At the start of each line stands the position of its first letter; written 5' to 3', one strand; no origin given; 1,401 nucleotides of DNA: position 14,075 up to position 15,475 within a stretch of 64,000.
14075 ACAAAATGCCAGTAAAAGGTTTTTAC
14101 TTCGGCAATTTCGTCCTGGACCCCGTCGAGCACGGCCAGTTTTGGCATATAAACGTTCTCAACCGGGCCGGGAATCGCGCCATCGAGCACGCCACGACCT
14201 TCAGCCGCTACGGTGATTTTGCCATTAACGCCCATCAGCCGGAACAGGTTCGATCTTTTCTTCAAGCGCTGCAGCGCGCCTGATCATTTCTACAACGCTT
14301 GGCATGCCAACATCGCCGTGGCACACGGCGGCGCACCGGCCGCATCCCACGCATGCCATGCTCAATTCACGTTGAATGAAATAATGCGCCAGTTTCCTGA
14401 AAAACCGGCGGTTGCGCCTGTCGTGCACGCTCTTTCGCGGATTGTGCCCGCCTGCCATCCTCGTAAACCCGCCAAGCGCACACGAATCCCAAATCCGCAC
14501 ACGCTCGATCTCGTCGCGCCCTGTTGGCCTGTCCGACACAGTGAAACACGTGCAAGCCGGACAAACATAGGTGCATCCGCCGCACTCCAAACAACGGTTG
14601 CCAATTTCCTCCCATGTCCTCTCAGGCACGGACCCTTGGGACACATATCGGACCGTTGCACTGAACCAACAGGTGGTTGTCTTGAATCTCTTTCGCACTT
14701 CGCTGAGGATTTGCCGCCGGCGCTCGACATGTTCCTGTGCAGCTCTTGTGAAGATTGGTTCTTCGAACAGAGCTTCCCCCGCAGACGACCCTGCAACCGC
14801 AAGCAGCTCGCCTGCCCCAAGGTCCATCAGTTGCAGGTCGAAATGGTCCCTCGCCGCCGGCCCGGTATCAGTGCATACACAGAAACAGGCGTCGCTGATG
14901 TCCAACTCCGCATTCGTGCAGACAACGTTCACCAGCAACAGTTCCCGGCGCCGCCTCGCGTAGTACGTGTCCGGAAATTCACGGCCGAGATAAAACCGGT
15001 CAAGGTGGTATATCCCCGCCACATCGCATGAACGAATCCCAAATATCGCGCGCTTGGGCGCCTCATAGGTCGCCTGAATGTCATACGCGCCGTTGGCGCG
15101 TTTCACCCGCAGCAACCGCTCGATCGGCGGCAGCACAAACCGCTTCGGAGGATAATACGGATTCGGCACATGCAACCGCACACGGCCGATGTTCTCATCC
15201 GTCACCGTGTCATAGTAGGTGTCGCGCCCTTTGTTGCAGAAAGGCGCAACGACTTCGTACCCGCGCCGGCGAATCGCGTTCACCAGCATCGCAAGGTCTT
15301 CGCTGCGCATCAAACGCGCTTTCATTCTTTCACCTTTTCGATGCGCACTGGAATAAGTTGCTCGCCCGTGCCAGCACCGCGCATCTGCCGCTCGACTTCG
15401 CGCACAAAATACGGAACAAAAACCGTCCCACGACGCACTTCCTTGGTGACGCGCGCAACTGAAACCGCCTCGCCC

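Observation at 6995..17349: Nine-gene membrane-bound [NiFe]-hydrogenase operon with a sulfhydrogenase-type FeS/FAD-NAD(P) input module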

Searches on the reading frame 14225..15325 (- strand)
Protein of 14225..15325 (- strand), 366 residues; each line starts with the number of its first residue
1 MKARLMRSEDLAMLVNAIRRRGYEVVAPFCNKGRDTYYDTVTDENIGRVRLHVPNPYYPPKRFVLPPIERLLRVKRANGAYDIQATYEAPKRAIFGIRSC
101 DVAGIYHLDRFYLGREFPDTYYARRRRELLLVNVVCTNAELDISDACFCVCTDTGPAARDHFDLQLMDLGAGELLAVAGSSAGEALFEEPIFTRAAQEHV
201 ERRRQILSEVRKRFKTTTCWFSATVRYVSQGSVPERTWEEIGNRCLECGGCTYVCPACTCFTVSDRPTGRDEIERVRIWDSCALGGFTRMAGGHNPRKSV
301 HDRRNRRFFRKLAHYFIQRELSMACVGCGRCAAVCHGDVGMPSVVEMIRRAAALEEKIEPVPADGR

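Call 3: search_protein_families(library=pfam, proteins=[window:14225-15325:-])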
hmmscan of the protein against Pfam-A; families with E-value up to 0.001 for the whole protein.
window:14225-15325:- (366 aa): 6 families
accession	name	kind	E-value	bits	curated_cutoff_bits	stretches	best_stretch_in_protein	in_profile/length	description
PF17179.9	Fer4_22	-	1.8e-28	99.6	27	1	244-337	1-93/95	4Fe-4S dicluster domain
PF13534.11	Fer4_17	-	2.4e-06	28.5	22.2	0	231-256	32-57/61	4Fe-4S dicluster domain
PF13187.11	Fer4_9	-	7.2e-06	26.4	27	0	316-337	34-49/52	4Fe-4S dicluster domain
PF13183.11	Fer4_8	-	1.2e-05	26.1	27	1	243-336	3-65/68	4Fe-4S dicluster domain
PF12797.12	Fer4_2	-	9.3e-05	22.6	24.5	0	324-335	9-20/22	4Fe-4S binding domain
PF12838.12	Fer4_7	-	0.00015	22.6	27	0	324-336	37-49/52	4Fe-4S dicluster domain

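Call 4: search_protein_families(library=ncbifam, proteins=[window:14225-15325:-])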
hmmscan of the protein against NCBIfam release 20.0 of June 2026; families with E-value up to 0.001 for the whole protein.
window:14225-15325:- (366 aa): 6 families
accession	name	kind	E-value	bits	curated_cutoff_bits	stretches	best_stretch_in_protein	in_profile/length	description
NF040833.1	sulfhyd_HydB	equivalog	2.9e-47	161.3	750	1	32-360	29-344/367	NADPH-dependent hydrogenase/sulfhydrogenase 1 subunit beta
NF040829.1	sulfhyd_ShyB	equivalog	3.4e-46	157.8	690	1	6-350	6-331/334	NAD(P)-dependent hydrogenase/sulfhydrogenase 2 subunit beta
TIGR02910.1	sulfite_red_A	equivalog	1.3e-39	136.4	323.15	1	6-348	5-326/334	anaerobic sulfite reductase subunit AsrA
NF038196.1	ferrodoxin_EFR1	subfamily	9.1e-05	22.6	75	0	305-336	166-197/242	EFR1 family ferrodoxin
NF045670.1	quin_L_LdhH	equivalog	0.00053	18.4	800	1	319-357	350-388/706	L-lactate dehydrogenase (quinone) large subunit LdhH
NF040864.1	HgcB_ferredoxin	equivalog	0.0008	19.2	99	0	324-339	15-30/93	mercury methylation ferredoxin HgcB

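Call 24: search_solved_structures(query=window:14225-15325:-, max_evalue=0.001, show_alignments=2)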
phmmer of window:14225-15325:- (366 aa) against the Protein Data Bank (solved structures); distinct sequences matched with E-value up to 0.001: 1.
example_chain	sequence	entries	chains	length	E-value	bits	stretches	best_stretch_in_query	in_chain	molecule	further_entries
9nez_B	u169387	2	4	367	3.2e-41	144.7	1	32-358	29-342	Sulfhydrogenase 1 subunit beta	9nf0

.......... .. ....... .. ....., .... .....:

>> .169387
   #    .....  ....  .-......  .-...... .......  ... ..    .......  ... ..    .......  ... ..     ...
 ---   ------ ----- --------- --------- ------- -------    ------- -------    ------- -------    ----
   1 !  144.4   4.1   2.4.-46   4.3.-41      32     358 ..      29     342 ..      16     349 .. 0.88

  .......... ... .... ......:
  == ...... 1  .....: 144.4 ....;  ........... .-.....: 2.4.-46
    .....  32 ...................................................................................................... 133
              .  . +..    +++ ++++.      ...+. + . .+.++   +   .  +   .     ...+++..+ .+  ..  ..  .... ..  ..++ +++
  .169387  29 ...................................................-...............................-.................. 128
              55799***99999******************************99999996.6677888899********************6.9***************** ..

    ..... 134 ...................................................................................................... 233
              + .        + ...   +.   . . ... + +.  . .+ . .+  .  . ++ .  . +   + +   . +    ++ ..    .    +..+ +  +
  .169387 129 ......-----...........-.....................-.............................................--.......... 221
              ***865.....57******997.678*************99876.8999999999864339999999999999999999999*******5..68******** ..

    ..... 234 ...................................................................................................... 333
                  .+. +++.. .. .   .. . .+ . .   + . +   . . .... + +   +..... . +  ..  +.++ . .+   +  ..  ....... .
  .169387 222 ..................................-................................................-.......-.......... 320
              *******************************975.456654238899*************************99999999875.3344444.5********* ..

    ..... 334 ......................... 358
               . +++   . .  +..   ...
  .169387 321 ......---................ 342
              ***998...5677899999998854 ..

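Call 55: search_dna_similar(query=window:14225-15325:-, collection=plasmids, mode=protein, max_evalue=1e-10, max_rows=15)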
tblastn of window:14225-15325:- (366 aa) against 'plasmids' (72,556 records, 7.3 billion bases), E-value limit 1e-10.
Records with a match: 32; places in all: 33; records where one place covers at least 80% of the query: 17.
Best place of each record, by identity: <60% 32.
By first word of the organism name: Escherichia 10; Streptomyces 5; Rhodococcus 3; Paraclostridium 3; Burkholderia 2; Cetobacterium 2; Paraburkholderia 1; Pandoraea 1; Ilyobacter 1; Peptoclostridium 1; and 3 more.
By predicted mobility (MOB-suite, as given by PLSDB): non-mobilizable 18; conjugative 10; mobilizable 4.
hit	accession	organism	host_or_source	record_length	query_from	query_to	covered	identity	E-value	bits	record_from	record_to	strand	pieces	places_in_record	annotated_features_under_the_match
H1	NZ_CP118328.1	Rhodococcus sp. DK17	pure culture,crude oil-contaminated soil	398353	2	318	87%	30.7%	1e-18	95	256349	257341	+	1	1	4Fe-4S dicluster domain-containing protein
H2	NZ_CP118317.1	Rhodococcus sp. DK180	pure culture,crude oil-contaminated soil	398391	2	318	87%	30.7%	1e-18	95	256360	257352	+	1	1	4Fe-4S dicluster domain-containing protein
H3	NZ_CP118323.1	Rhodococcus sp. DK176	pure culture,crude oil-contaminated soil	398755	2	318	87%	30.7%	1e-18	95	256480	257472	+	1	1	4Fe-4S dicluster domain-containing protein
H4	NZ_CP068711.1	Burkholderia thailandensis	soil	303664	4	318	86%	30.6%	9e-28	122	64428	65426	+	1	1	4Fe-4S dicluster domain-containing protein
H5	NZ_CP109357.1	Streptomyces sp. NBC_01562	-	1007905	5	318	86%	30.4%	2e-22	105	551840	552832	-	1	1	record has no annotation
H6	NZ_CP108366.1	Streptomyces sp. NBC_01340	-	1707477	5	318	86%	30.4%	2e-22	105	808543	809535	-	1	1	none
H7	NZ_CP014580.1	Paraburkholderia phytofirmans OLGA172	-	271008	2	318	87%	29.8%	1e-28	124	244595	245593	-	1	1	4Fe-4S dicluster domain-containing protein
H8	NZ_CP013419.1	Burkholderia savannae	soil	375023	11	318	84%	30.4%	2e-27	120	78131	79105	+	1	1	4Fe-4S dicluster domain-containing protein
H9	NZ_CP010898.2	Pandoraea vervacti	bacteria,uncultivated field soil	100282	11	318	84%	30.1%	3e-30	129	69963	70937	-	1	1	4Fe-4S dicluster domain-containing protein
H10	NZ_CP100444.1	Streptomyces rimosus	pure culture,OTC cluster deletion ...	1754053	1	318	87%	29.0%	6e-14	81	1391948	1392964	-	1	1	record has no annotation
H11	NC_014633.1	Ilyobacter polytropus DSM 2926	marine mud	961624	44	315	74%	32.7%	1e-29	127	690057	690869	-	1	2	4Fe-4S dicluster domain-containing protein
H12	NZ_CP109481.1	Streptomyces sp. NBC_01450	-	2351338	69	318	68%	32.8%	2e-19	97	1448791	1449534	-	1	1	none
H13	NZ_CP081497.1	Streptomyces sp. BHT-5-2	whole organism,plant soil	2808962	5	318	86%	25.7%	1e-14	83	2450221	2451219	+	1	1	none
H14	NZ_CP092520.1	Cetobacterium somerae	Danio rerio,tissue sample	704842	21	315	81%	27.1%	3e-19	97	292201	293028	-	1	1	asrA: anaerobic sulfite reductase subunit AsrA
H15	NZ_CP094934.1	Paraclostridium bifermentans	Homo sapiens,feces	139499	18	315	81%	26.6%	3e-16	88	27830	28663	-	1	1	asrA: anaerobic sulfite reductase subunit AsrA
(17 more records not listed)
